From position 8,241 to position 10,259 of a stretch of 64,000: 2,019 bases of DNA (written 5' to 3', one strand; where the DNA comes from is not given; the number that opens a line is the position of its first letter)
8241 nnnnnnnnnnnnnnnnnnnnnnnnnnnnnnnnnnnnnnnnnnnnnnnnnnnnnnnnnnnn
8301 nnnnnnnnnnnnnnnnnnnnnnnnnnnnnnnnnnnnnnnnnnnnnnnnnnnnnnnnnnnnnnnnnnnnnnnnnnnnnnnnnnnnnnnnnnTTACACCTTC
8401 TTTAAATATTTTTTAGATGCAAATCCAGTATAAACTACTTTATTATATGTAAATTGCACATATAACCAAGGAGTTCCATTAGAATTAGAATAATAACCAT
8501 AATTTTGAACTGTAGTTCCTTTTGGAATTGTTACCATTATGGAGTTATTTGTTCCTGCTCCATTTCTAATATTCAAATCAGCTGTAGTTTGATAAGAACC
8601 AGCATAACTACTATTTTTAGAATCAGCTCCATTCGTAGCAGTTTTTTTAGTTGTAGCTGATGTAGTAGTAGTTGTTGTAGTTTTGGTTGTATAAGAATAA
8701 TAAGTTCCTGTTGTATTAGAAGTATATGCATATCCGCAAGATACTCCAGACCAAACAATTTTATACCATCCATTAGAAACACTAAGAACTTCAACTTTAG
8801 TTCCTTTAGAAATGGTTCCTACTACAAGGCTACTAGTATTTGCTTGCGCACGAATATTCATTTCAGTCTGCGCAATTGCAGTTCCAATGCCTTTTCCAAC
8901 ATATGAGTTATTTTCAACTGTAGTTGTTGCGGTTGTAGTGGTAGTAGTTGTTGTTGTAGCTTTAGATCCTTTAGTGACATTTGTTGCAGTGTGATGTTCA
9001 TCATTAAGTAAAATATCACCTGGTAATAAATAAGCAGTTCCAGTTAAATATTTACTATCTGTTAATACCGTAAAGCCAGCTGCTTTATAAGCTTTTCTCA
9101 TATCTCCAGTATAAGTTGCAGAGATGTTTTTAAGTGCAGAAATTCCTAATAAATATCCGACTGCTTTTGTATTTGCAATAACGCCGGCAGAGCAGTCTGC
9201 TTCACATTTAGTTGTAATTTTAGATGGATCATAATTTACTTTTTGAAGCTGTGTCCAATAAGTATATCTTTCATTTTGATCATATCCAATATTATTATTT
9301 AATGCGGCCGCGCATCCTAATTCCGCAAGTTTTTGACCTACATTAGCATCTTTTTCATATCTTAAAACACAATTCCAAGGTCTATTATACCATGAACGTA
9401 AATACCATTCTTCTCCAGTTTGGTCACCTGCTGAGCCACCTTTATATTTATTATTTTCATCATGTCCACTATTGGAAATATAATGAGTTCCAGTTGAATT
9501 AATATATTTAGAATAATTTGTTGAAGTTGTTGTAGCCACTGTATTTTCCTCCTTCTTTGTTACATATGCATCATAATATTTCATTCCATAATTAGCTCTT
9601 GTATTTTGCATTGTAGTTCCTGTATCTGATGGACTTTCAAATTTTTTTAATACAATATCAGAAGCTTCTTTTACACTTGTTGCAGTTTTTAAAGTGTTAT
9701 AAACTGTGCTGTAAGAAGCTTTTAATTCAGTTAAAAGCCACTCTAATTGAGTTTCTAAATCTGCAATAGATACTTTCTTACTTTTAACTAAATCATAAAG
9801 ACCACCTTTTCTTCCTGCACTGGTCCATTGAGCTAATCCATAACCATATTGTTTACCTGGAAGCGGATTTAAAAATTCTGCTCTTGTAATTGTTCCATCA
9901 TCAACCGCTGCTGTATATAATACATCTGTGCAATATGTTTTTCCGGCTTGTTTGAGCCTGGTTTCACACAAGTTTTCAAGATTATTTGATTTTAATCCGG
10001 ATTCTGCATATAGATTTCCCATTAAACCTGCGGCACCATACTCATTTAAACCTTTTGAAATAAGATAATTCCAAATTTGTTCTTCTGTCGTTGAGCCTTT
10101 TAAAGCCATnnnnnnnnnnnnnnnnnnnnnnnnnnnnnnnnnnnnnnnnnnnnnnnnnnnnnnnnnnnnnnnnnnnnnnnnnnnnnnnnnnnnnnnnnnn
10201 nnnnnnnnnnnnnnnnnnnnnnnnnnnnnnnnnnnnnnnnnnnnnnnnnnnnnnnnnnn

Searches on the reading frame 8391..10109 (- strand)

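Call 11: search_protein_families(library=phrogs, proteins=[window:8391-10109:-], max_evalue=0.00001)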
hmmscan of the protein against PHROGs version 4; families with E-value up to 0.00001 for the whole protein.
window:8391-10109:- (572 aa): 4 families
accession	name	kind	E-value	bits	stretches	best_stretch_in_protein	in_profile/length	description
phrog_14030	-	unknown function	7.5e-73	246.2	2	210-452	4-250/273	-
phrog_20388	-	lysis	3.1e-48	166.1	1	1-200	1-188/527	endolysin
phrog_9570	-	tail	1.7e-07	31.6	0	85-201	517-645/689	tail length tape measure protein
phrog_31947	-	unknown function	8.7e-06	26.5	0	272-374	19-114/306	-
